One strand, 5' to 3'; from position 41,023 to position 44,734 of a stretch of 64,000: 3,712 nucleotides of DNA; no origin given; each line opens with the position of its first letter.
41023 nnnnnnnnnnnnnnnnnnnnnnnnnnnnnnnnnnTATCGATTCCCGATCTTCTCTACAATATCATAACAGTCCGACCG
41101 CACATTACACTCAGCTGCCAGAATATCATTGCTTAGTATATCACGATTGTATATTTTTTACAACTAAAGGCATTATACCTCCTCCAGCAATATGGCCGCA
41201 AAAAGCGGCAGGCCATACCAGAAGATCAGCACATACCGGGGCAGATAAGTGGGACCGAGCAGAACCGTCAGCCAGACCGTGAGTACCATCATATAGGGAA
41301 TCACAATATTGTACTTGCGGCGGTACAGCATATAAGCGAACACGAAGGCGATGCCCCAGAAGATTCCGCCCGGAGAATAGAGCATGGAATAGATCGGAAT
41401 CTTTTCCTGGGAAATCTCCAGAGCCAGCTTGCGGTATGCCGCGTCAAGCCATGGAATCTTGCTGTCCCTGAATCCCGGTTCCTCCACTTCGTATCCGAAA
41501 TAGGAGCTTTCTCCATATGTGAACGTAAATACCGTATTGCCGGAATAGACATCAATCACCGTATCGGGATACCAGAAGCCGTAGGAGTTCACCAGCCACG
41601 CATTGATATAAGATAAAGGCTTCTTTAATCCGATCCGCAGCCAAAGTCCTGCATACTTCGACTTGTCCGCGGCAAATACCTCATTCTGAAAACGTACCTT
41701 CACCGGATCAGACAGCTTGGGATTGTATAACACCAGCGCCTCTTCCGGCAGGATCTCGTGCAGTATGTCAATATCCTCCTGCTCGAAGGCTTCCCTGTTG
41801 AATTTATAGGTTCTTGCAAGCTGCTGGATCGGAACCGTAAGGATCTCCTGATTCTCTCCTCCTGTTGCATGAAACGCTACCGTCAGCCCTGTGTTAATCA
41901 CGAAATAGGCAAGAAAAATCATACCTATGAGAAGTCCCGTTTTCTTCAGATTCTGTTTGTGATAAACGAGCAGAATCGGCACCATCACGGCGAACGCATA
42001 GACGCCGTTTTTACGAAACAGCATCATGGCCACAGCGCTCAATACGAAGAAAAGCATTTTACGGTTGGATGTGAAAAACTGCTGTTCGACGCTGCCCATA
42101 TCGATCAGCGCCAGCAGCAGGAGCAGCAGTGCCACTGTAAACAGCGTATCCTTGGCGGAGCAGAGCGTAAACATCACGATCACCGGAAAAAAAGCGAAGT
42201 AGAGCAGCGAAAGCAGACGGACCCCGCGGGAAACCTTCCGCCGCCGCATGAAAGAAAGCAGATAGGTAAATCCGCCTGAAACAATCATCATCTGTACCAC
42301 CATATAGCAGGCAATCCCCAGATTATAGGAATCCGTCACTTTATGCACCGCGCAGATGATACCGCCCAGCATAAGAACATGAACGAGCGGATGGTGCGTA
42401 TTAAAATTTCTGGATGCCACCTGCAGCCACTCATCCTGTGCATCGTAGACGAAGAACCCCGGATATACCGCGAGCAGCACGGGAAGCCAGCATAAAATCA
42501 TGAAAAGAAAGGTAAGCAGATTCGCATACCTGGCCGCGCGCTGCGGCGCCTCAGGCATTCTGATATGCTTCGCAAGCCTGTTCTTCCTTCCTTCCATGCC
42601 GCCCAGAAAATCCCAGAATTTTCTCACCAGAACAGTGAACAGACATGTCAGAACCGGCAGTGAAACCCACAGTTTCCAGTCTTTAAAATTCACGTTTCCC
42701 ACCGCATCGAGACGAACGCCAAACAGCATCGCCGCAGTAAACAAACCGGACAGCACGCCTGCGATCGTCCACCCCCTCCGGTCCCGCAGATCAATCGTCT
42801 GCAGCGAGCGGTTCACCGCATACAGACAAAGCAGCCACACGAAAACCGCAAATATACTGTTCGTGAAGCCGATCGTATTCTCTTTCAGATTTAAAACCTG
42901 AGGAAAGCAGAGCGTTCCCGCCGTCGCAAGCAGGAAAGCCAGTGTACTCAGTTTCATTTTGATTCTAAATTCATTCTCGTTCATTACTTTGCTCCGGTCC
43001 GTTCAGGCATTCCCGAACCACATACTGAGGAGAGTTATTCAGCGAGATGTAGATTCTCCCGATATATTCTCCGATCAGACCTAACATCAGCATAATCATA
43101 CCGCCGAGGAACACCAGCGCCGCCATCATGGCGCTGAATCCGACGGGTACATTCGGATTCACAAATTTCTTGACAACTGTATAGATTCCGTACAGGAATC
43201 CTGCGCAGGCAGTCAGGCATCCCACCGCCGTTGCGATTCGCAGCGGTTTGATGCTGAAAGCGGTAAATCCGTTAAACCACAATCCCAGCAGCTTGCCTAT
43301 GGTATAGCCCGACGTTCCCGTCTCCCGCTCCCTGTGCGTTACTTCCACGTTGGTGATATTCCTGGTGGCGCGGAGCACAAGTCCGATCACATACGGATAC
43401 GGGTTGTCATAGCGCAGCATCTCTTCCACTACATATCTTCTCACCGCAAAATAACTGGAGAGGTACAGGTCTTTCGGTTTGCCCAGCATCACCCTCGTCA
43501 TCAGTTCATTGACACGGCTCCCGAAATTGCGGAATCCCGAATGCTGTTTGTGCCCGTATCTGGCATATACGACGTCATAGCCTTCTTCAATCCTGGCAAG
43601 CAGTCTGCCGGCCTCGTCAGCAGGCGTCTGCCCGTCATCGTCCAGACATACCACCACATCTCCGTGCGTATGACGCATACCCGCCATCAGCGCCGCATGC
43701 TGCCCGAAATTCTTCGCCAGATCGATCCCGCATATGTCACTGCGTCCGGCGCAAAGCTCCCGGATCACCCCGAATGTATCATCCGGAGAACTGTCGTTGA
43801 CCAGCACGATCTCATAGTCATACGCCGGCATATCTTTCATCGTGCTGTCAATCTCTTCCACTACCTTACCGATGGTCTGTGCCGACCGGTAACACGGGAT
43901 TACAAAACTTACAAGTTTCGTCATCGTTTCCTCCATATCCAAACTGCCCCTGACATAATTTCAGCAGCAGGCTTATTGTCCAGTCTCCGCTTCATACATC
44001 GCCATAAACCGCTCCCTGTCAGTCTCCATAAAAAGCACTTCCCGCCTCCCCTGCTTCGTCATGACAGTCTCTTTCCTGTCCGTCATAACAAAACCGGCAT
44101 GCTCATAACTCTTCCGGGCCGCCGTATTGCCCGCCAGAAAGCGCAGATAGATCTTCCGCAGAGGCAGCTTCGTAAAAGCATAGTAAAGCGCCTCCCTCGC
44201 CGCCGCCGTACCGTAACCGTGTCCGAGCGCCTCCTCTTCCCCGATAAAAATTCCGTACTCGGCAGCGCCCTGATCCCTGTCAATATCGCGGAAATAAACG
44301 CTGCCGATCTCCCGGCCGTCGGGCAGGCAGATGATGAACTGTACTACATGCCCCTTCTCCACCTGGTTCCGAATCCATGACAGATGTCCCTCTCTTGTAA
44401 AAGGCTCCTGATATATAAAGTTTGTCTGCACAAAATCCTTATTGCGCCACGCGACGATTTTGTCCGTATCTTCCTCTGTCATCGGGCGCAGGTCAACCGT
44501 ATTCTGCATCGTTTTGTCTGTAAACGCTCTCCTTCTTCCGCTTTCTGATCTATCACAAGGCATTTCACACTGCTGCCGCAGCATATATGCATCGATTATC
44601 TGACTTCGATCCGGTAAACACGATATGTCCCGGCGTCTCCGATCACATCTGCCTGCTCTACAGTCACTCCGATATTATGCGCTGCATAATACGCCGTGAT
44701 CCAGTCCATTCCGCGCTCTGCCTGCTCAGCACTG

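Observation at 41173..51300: Gtr/Arn-like extracytoplasmic glycosylation block with one GtrB, one GtrA and three GT-C-like paralogs, coupled to a WecE-type 4-aminosugar pathway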

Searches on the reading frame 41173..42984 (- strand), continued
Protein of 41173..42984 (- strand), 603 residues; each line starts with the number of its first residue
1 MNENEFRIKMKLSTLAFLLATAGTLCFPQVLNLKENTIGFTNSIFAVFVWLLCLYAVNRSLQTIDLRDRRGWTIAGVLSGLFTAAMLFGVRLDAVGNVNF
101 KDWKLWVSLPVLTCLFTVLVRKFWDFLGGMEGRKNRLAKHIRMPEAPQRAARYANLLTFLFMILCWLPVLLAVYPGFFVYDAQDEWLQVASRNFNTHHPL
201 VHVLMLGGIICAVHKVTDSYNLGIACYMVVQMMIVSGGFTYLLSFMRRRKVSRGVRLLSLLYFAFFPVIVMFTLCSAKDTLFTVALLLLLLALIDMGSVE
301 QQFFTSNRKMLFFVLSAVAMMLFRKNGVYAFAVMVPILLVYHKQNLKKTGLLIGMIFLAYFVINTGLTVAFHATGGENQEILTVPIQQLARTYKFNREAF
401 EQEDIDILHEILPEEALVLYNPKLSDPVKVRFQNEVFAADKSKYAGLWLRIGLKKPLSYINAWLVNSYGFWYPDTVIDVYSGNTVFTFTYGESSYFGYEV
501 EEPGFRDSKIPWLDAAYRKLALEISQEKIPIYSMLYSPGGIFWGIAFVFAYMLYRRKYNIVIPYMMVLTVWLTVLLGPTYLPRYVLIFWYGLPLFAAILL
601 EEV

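Call 73: find_encoding_contigs(protein=P0505, flank=10000, max_places=3)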
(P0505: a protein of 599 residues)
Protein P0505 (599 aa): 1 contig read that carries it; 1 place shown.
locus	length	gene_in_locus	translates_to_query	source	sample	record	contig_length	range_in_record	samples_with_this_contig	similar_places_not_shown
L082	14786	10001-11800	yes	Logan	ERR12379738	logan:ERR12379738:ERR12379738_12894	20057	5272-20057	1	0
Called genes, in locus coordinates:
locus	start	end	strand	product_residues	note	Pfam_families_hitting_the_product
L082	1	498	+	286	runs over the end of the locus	PF01370:Epimerase, PF04321:RmlD_sub_bind, PF01073:3Beta_HSD (weak), PF02719:Polysacc_synt_2, PF07993:NAD_binding_4, PF16363:GDP_Man_Dehyd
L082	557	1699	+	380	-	PF09314:DUF1972, PF13439:Glyco_transf_4 (faint)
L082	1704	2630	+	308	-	PF00535:Glycos_transf_2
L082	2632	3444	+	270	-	PF01061:ABC2_membrane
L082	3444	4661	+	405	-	PF00005:ABC_tran, PF13304:AAA_21 (faint)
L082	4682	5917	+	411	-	PF00535:Glycos_transf_2, PF10111:Glyco_tranf_2_2, PF13641:Glyco_tranf_2_3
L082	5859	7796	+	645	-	PF05045:RgpF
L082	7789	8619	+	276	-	PF01370:Epimerase, PF16363:GDP_Man_Dehyd (faint)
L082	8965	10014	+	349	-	PF01757:Acyl_transf_3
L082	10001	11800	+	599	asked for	PF19484:DUF6020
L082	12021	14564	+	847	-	PF00884:Sulfatase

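Call 74: find_encoding_contigs(protein=P0436, flank=8000, max_places=2)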
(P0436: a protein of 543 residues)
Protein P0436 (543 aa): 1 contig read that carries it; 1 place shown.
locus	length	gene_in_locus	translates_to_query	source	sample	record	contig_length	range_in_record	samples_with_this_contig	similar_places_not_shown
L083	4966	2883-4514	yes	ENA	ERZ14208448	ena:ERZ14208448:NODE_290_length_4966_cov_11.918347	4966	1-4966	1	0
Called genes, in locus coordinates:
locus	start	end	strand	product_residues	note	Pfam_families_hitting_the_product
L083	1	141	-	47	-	?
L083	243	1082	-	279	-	PF01661:Macro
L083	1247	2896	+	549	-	PF19484:DUF6020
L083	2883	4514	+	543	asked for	PF19484:DUF6020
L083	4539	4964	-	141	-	?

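Call 75: find_encoding_contigs(protein=P0485, flank=8000, max_places=2)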
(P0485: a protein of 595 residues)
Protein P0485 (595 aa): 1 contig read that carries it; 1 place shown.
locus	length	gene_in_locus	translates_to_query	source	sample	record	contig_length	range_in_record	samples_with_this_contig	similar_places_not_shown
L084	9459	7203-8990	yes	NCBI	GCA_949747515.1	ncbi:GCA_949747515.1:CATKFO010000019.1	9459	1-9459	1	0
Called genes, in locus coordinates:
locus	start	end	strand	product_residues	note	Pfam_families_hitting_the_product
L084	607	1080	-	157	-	PF04138:GtrA_DPMS_TM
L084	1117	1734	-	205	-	PF13331:DUF4093 (weak)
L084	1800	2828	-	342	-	PF06144:DNA_pol3_delta (weak), PF21694:DNA_pol3_delta_C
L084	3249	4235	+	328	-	PF01418:HTH_6, PF01380:SIS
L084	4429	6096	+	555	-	PF02775:TPP_enzyme_C (faint), PF13292:DXP_synthase_N, PF02779:Transket_pyr, PF02780:Transketolase_C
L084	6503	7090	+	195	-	-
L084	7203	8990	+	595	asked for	PF19484:DUF6020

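Call 76: find_encoding_contigs(protein=P0396, flank=8000, max_places=2)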
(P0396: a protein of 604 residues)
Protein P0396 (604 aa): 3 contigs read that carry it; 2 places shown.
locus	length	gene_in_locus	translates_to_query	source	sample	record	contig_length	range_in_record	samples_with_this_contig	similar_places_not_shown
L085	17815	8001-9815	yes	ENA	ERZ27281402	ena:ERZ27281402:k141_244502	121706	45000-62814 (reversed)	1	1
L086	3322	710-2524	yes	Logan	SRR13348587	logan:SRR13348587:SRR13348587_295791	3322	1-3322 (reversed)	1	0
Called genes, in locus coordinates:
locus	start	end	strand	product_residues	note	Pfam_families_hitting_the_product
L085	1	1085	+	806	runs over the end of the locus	PF01588:tRNA_bind, PF03483:B3_4, PF03484:B5, PF17759:tRNA_synthFbeta, PF03147:FDX-ACB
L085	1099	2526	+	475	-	PF02127:Peptidase_M18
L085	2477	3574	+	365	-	PF02547:Queuosine_synth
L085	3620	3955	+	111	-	PF07238:PilZ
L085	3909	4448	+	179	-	PF04892:VanZ-LLP1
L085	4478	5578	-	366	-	PF03807:F420_oxidored (weak), PF02153:PDH_N, PF20463:PDH_C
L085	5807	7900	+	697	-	PF00009:GTP_EFTU, PF22042:EF-G_D2, PF03144:GTP_EFTU_D2, PF16658:RF3_C (faint), PF14492:EFG_III, PF03764:EFG_IV, PF00679:EFG_C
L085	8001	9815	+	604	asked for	PF19484:DUF6020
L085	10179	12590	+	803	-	PF00133:tRNA-synt_1, PF01406:tRNA-synt_1e (faint), PF09334:tRNA-synt_1g, PF13603:tRNA-synt_1_2, PF00133:tRNA-synt_1, PF08264:Anticodon_1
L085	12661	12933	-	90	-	-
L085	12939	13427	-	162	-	-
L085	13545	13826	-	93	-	-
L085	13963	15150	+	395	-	PF04203:Sortase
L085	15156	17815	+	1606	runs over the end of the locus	-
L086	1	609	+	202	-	?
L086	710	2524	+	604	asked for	PF19484:DUF6020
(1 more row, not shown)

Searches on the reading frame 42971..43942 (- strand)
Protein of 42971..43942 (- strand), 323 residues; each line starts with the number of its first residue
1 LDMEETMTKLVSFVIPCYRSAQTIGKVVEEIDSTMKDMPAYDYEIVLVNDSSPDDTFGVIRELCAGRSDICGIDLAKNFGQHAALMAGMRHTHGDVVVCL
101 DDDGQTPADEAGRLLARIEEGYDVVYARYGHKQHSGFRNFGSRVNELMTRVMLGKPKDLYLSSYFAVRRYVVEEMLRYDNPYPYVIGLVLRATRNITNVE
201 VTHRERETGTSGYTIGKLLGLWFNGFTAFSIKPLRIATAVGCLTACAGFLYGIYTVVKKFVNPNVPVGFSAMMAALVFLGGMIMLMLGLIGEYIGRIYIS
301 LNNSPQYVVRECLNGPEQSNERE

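Call 4: search_protein_families(library=pfam, proteins=[window:42971-43942:-], max_evalue=0.01)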
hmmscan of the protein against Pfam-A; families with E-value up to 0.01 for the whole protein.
window:42971-43942:- (323 aa): 3 families
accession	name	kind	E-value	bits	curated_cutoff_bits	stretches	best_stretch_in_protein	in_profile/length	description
PF00535.33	Glycos_transf_2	-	6.6e-28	98.2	23.3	1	12-175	1-167/168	Glycosyl transferase family 2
PF10111.15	Glyco_tranf_2_2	-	2.3e-06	27.8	27.3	1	12-111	1-99/276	Glycosyltransferase like family 2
PF13641.12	Glyco_tranf_2_3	-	0.00013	22.5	27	1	11-103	3-96/230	Glycosyltransferase like family 2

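Call 14: search_protein_families(library=ncbifam, proteins=[window:42971-43942:-], max_evalue=0.01)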
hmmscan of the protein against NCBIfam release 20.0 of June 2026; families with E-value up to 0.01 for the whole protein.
window:42971-43942:- (323 aa): 17 families
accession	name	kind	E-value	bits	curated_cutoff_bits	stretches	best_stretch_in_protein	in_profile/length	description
NF007986.1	PRK10714.1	equivalog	1.3e-56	191.9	529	1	8-313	5-312/316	undecaprenyl-phosphate 4-deoxy-4-formamido-L-arabinose transferase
NF047588.1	GlcsyltransPgfSStrep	equivalog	3.3e-46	157.9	500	1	11-311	3-304/308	glycosyltransferase PgfS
TIGR04182.1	glyco_TIGR04182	equivalog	1.1e-15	57.8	325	1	11-294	2-282/293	S-layer glycoprotein N-glycosyltransferase AglJ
TIGR03937.1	PgaC_IcaA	equivalog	8.7e-15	54.6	422.3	1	4-104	40-136/407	poly-beta-1,6-N-acetyl-D-glucosamine synthase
NF010496.0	PRK13915.1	equivalog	7.9e-11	41.6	262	1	7-155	29-184/307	glucosyl-3-phosphoglycerate synthase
NF041875.1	EPS_EpsD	equivalog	3e-09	36.7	370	1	11-116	1-102/325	exopolysaccharide biosynthesis glycosyltransferase EpsD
NF041391.1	DPhHxTase_Halo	equivalog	4.5e-08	32.3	375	1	17-207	3-187/213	dolichyl-phosphate hexose transferase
NF047683.1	TeichurnBiosyTuaG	equivalog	5.1e-08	32.9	400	1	7-118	4-111/252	teichuronic acid biosynthesis protein TuaG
NF058614.1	PPMAGASynPpgS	equivalog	2.3e-07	30.5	370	1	13-134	4-119/226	polyprenyl-phospho-N-acetylgalactosaminyl synthase PpgS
TIGR03111.1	glyc2_xrt_Gpos1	hypoth_equivalog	5.2e-07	28.8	363.95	1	11-123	51-161/439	TIGR03111 family XrtG-associated glycosyltransferase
NF050050.1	ProtGlycPglI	equivalog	1.3e-06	28.1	500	1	11-127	4-117/306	GalNAc(5)-diNAcBac-PP-undecaprenol beta-1,3-glucosyltransferase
TIGR03965.1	mycofact_glyco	equivalog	1.2e-05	24.4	280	1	8-104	73-165/467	mycofactocin biosynthesis glycosyltransferase MftF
NF038302.1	EPS_HpsE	equivalog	1.8e-05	23.9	300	1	12-104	4-97/307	hormogonium polysaccharide biosynthesis glycosyltransferase HpsE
TIGR04242.1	nodulat_NodC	equivalog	2.2e-05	23.6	550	1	8-119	47-157/395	chitooligosaccharide synthase NodC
NF041394.1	GtaseAglG_Halo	equivalog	4.9e-05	22.7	440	1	11-111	3-100/304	glucosyl-dolichyl phosphate glucuronosyltransferase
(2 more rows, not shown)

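Call 54: search_solved_structures(query=window:42971-43942:-, max_evalue=0.00001)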
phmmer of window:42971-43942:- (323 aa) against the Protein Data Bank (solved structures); distinct sequences matched with E-value up to 0.00001: 7.
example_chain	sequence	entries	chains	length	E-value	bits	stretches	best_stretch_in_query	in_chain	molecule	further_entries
9hwj_A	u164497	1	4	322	1e-47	166.3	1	8-320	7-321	Undecaprenyl-phosphate 4-deoxy-4-formamido-L-arabinose transferase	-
9bhc_C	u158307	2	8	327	7.1e-46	160.3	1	8-313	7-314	Undecaprenyl-phosphate 4-deoxy-4-formamido-L-arabinose transferase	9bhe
8vxh_A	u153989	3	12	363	9.9e-46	159.8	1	8-313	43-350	Undecaprenyl-phosphate 4-deoxy-4-formamido-L-arabinose transferase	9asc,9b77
5ekp_C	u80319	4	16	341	3.5e-32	115.3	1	8-311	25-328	Uncharacterized glycosyltransferase sll0501 | Glycosyltransferase sll0501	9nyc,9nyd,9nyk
9nye_A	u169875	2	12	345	3.7e-32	115.2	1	8-311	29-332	Glycosyltransferase sll0501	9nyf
5eke_A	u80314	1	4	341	4.8e-32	114.8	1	8-311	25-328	Uncharacterized glycosyltransferase sll0501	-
5mlz_A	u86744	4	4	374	2.5e-14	56.6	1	10-181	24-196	Dolichol monophosphate mannose synthase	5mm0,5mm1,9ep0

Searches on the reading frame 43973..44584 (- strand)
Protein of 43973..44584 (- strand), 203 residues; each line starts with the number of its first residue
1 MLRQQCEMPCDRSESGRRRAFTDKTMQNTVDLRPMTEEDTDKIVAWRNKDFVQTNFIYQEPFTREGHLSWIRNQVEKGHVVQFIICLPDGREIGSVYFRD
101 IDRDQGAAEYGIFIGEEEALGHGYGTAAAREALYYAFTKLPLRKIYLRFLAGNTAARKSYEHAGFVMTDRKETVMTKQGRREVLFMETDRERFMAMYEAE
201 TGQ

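Call 4: search_protein_families(library=pfam, proteins=[window:43973-44584:-], max_evalue=0.01)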
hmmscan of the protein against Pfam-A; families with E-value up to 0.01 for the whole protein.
window:43973-44584:- (203 aa): 5 families
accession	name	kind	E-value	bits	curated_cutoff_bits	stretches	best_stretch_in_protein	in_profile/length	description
PF13302.13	Acetyltransf_3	-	4.2e-23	83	25.4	1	32-166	4-138/138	Acetyltransferase (GNAT) domain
PF13523.12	Acetyltransf_8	-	8.7e-09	35.6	27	1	37-168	3-140/145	Acetyltransferase (GNAT) domain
PF00583.31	Acetyltransf_1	-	1.3e-08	35.5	20.7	1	57-165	15-116/116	Acetyltransferase (GNAT) family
PF13420.13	Acetyltransf_4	-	2.7e-05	24.7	24.3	1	32-180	1-149/155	Acetyltransferase (GNAT) domain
PF13508.13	Acetyltransf_7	-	0.0075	17.1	27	0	82-166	4-83/84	Acetyltransferase (GNAT) domain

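Call 14: search_protein_families(library=ncbifam, proteins=[window:43973-44584:-], max_evalue=0.01)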
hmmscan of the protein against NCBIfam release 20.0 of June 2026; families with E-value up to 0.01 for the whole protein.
window:43973-44584:- (203 aa): 6 families
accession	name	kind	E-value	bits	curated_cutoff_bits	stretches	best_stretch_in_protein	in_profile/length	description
TIGR03585.1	PseH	equivalog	6.9e-20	71.7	93.1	1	31-183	2-152/156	UDP-4-amino-4,6-dideoxy-N-acetyl-beta-L-altrosamine N-acetyltransferase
NF011709.0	PRK15130.1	equivalog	3.1e-11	43.4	218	1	26-199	3-175/186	spermidine N1-acetyltransferase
NF012165.0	AAC_6p_set_A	equivalog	4.1e-05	23.4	280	1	102-194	84-171/177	aminoglycoside 6'-N-acetyltransferase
TIGR04431.1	N6_acetyl_AAC6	equivalog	6e-05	22.7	260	0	104-193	93-177/184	AacA4 family aminoglycoside N(6')-acetyltransferase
NF033074.0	AAC_6p_Ib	exception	0.00056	19.6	400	0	111-188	100-172/184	AAC(6')-Ib family aminoglycoside 6'-N-acetyltransferase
NF040503.1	resist_ArsN1a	equivalog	0.0015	18.3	170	1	98-167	68-135/159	arsinothricin resistance N-acetyltransferase ArsN1 family A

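Call 55: search_solved_structures(query=window:43973-44584:-, max_evalue=0.001)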
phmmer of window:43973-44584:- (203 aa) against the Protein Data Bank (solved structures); distinct sequences matched with E-value up to 0.001: 26.
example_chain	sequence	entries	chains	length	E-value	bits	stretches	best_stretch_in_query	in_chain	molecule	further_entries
3eo4_A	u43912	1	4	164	7.9e-09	39.1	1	29-170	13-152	Uncharacterized protein MJ1062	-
7kwh_A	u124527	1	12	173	3.8e-08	36.9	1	32-168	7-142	Spermidine N(1)-acetyltransferase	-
7kwj_A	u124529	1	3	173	1.3e-07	35.2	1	32-168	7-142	Spermidine N(1)-acetyltransferase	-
4r9m_A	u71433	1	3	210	1.5e-07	34.9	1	28-167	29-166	Spermidine N(1)-acetyltransferase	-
6cy6_A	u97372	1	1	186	1.7e-07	34.8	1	28-168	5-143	Spermidine N(1)-acetyltransferase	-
5wif_A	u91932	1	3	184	1.7e-07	34.8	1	28-198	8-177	Spermidine N1-acetyltransferase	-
6d72_A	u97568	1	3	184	1.7e-07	34.8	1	28-198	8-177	Spermidine N1-acetyltransferase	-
4mhd_A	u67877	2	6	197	1.8e-07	34.7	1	21-168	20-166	Spermidine n1-acetyltransferase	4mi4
6vfm_A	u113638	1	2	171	1.9e-07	34.7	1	28-167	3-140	Spermidine N1-acetyltransferase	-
3tth_A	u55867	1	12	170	2e-07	34.5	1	37-170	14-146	Spermidine N1-acetyltransferase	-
6dau_A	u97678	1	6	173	2.3e-07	34.4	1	52-168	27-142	Spermidine N1-acetyltransferase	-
3wr7_A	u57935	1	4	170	2.5e-07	34.3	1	29-167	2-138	Spermidine N1-acetyltransferase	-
6vfn_A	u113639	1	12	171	2.6e-07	34.2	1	28-167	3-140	Spermidine N1-acetyltransferase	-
4jjx_A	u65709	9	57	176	4e-07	33.6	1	30-168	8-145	Spermidine n1-acetyltransferase | Spermidine N(1)-acetyltransferase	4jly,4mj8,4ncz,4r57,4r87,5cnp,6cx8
7kwq_A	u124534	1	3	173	4.6e-07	33.4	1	54-169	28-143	Spermidine N(1)-acetyltransferase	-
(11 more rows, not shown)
